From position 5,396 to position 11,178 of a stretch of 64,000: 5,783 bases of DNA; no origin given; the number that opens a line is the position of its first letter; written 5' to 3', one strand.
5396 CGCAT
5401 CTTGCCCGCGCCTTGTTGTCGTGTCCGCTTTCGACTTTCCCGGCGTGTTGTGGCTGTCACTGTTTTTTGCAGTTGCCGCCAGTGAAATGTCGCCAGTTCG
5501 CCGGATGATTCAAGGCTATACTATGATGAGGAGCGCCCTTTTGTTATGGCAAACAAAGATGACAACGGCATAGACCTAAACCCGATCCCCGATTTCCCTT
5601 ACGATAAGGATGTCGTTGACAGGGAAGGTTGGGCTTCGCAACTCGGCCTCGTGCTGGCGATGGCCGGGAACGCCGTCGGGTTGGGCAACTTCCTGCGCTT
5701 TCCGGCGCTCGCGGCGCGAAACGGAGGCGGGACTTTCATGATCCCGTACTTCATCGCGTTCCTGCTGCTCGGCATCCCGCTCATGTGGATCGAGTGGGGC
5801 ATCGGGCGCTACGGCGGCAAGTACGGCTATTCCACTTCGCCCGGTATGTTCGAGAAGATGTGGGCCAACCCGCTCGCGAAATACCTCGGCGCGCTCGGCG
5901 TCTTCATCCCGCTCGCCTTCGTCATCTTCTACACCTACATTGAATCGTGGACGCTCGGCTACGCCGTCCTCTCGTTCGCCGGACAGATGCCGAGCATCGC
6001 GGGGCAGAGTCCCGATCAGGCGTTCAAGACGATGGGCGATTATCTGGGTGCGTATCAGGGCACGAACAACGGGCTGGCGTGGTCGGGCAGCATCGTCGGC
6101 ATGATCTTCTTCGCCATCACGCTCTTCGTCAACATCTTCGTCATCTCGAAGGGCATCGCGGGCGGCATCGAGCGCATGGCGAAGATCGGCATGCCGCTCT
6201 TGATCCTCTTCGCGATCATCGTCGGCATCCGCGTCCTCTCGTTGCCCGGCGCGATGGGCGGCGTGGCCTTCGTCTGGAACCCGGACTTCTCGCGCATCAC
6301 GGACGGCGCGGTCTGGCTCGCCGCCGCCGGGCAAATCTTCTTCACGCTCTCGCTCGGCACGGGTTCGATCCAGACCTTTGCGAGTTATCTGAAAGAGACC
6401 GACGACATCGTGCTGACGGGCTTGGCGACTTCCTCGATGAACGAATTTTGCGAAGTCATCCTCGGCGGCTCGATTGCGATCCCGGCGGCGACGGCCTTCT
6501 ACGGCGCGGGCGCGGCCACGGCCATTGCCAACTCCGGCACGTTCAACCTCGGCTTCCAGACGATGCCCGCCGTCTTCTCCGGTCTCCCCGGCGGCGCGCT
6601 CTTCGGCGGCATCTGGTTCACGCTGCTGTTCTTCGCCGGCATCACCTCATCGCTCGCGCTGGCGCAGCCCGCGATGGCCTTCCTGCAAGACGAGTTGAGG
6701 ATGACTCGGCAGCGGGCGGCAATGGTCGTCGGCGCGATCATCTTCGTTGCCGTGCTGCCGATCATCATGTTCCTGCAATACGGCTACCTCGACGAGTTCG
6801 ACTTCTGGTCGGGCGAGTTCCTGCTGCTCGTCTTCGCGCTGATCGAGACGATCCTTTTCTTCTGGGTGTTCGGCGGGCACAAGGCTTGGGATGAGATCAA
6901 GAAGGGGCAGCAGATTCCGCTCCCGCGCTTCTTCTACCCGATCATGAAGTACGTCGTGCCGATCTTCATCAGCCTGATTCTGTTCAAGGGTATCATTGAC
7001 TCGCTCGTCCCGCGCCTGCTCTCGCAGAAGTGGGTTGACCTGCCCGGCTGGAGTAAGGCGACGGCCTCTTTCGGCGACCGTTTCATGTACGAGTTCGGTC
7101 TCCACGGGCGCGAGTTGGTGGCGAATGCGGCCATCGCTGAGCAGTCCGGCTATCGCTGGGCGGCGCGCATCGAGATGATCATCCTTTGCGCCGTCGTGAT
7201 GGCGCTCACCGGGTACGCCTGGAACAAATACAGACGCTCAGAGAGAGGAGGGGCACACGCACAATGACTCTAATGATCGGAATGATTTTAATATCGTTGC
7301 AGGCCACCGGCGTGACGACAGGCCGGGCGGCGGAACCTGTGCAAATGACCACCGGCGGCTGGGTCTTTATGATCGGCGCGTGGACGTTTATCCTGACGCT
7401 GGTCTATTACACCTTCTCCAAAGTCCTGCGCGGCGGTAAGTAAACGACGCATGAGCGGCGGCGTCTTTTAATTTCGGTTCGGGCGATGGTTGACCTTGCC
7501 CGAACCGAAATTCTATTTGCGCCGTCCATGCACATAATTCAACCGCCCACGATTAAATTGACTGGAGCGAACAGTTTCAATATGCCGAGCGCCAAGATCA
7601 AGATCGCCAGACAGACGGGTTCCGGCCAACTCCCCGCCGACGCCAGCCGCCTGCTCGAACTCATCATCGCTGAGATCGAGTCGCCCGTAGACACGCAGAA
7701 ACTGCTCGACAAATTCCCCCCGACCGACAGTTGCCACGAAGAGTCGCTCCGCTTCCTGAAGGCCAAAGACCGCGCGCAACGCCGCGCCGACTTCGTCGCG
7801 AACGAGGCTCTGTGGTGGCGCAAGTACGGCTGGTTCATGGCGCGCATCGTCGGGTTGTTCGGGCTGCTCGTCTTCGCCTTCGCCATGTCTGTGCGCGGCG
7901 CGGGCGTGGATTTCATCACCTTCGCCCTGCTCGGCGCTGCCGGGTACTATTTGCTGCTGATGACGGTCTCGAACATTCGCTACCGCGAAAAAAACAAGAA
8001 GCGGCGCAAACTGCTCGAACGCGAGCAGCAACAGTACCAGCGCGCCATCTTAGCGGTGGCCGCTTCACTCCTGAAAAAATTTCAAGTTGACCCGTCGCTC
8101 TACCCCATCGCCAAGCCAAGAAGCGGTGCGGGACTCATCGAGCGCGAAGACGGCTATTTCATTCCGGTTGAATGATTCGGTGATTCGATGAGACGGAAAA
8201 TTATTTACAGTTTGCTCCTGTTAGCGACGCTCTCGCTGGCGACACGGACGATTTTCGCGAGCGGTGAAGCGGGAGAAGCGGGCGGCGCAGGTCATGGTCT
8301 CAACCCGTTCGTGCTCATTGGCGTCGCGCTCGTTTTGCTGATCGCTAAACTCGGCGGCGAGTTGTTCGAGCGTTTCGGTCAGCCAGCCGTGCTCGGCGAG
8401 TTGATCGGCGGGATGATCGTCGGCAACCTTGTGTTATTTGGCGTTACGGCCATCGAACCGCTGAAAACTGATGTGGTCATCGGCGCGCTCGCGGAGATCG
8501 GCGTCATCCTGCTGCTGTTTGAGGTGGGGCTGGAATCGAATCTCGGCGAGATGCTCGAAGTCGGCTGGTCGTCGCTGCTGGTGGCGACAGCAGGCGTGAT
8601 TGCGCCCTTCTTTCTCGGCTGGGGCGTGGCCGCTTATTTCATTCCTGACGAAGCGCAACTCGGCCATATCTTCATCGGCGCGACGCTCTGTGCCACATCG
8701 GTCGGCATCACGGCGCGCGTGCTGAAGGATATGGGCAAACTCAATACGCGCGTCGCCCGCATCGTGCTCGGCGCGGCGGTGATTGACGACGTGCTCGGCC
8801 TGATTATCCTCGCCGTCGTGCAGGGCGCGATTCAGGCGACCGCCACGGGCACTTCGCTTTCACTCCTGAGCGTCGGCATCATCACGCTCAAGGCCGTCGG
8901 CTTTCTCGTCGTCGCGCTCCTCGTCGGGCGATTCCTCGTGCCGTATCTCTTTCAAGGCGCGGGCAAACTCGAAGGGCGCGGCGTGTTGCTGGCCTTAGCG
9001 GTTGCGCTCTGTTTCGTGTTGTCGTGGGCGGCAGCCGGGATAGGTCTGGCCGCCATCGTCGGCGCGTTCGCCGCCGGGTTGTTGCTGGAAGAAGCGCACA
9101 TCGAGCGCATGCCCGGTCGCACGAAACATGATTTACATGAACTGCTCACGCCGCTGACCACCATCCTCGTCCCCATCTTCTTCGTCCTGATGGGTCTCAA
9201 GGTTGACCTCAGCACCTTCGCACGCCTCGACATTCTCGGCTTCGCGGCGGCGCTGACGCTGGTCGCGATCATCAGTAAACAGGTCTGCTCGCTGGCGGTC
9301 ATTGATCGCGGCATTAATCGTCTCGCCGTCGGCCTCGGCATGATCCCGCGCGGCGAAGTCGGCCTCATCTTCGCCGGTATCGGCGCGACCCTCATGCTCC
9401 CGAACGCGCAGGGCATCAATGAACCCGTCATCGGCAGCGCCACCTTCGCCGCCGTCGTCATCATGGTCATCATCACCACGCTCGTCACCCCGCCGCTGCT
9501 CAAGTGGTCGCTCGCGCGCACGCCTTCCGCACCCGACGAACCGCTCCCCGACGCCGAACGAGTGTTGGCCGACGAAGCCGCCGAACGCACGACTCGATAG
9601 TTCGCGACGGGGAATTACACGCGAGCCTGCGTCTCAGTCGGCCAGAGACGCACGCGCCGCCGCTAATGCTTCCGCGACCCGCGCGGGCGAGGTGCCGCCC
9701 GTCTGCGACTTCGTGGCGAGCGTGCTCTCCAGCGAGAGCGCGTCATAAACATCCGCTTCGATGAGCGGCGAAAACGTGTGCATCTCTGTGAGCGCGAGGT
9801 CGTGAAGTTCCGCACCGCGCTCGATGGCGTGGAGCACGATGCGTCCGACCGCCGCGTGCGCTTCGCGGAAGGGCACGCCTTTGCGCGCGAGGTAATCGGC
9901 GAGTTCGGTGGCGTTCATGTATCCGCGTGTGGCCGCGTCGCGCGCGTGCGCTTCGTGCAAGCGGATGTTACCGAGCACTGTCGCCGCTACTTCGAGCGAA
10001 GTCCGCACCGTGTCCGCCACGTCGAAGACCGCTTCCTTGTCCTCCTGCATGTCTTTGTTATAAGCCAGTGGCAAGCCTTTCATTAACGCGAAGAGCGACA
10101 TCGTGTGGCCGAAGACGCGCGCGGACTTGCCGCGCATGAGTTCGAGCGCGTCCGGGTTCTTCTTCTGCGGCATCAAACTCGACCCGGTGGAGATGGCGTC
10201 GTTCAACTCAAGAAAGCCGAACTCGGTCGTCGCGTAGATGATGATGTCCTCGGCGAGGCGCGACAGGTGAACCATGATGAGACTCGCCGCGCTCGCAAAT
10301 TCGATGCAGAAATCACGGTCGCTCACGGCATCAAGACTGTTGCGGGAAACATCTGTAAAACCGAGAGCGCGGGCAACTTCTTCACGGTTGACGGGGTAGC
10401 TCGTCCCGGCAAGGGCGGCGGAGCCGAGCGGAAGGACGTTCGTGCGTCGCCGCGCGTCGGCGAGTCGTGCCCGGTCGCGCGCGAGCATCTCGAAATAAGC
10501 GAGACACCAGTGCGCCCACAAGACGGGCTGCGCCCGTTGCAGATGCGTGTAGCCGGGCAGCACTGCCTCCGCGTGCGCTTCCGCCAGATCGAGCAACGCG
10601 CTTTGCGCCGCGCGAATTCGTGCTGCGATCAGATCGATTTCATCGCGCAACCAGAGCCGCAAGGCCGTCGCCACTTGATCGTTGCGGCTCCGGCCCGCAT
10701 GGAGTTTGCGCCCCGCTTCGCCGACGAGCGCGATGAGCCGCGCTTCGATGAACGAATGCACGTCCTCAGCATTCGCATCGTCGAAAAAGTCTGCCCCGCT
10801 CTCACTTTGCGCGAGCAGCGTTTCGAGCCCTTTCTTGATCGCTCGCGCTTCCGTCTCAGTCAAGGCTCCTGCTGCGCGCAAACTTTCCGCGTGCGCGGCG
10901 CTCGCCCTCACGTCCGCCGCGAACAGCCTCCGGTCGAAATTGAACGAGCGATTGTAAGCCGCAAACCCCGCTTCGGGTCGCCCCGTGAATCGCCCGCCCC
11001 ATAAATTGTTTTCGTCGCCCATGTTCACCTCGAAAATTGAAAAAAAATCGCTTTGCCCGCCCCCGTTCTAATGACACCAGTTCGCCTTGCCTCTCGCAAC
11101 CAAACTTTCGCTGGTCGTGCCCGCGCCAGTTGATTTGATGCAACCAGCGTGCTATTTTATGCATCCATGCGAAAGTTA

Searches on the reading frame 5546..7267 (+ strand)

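Call 37: search_protein_families(library=pfam, proteins=[window:5546-7267:+], max_evalue=0.00001)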
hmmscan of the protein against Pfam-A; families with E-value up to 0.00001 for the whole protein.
window:5546-7267:+ (573 aa): 1 family
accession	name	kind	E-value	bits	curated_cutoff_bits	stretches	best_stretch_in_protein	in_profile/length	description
PF00209.24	SNF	-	1.4e-57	196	27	2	190-505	181-500/524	Sodium:neurotransmitter symporter family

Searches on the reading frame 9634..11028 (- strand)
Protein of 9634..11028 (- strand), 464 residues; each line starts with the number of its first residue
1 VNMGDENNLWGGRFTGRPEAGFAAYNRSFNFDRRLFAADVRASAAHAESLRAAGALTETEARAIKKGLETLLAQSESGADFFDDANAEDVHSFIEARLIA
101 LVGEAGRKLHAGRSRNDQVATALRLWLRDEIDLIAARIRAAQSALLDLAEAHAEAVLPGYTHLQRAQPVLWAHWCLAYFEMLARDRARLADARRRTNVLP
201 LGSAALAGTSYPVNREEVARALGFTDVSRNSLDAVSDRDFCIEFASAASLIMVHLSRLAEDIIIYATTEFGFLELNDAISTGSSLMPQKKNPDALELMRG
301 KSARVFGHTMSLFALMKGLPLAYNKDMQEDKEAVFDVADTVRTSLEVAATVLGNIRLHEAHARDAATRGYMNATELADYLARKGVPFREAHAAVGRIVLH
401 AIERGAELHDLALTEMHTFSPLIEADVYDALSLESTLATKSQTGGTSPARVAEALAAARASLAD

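Call 3: search_protein_families(library=pfam, proteins=[window:9634-11028:-], max_evalue=0.01)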
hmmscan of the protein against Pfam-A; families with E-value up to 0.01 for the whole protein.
window:9634-11028:- (464 aa): 2 families
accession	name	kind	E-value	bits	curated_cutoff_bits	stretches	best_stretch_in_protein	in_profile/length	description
PF00206.25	Lyase_1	-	1.2e-82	278.3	27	1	12-307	1-312/312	Lyase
PF14698.11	ASL_C2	-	1.8e-27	96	27.3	1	370-437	1-68/69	Argininosuccinate lyase C-terminal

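Call 4: search_protein_families(library=ncbifam, proteins=[window:9634-11028:-], max_evalue=0.01)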
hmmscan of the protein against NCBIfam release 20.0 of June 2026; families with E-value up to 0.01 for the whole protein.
window:9634-11028:- (464 aa): 18 families
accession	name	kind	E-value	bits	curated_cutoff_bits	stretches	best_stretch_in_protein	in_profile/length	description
TIGR00838.1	argH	equivalog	3.7e-185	616.3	279.5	1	9-462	1-454/455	argininosuccinate lyase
NF008964.0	PRK12308.1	equivalog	2.6e-177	590.9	657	1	9-462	3-456/624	argininosuccinate lyase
NF002563.0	PRK02186.1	subfamily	4.2e-67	227.1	625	1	43-464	445-858/890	argininosuccinate lyase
NF052535.1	CoM_syn_XcbC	exception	8.6e-61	206.2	575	1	24-463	24-466/495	2-phosphosulfolactate phosphatase XcbC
NF005218.0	PRK06705.1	equivalog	2.2e-55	188.3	883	1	26-418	27-421/502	argininosuccinate lyase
NF005000.0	PRK06389.1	equivalog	3.9e-39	135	388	1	52-398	48-383/434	argininosuccinate lyase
TIGR02426.1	protocat_pcaB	equivalog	3.5e-28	98.5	355.75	1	32-316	17-299/338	3-carboxy-cis,cis-muconate cycloisomerase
NF006554.0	PRK09053.1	equivalog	3.3e-25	88.8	595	1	99-427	93-423/453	3-carboxy-cis,cis-muconate cycloisomerase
TIGR00928.1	purB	equivalog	5.2e-23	81.5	326.2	1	88-413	71-401/436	adenylosuccinate lyase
NF052536.2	CoM_syn_XcbD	exception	5.1e-21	74.9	600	1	93-438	85-433/443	3-sulfopropionylcysteine synthase XcbD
NF004631.0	PRK05975.1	equivalog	1.1e-20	73.9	371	1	43-297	37-287/352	3-carboxy-cis,cis-muconate cycloisomerase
NF006500.1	PRK08937.2-4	subfamily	2.9e-19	69.2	626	1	102-310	94-304/448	adenylosuccinate lyase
NF008909.0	PRK12273.1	subfamily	5.8e-19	68.3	510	1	112-381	140-419/474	aspartate ammonia-lyase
TIGR00839.1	aspA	equivalog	6.2e-12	45.2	681.2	1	111-311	134-343/468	aspartate ammonia-lyase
TIGR00979.1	fumC_II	equivalog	1.1e-09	37.6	664.75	1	112-311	134-343/458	class II fumarate hydratase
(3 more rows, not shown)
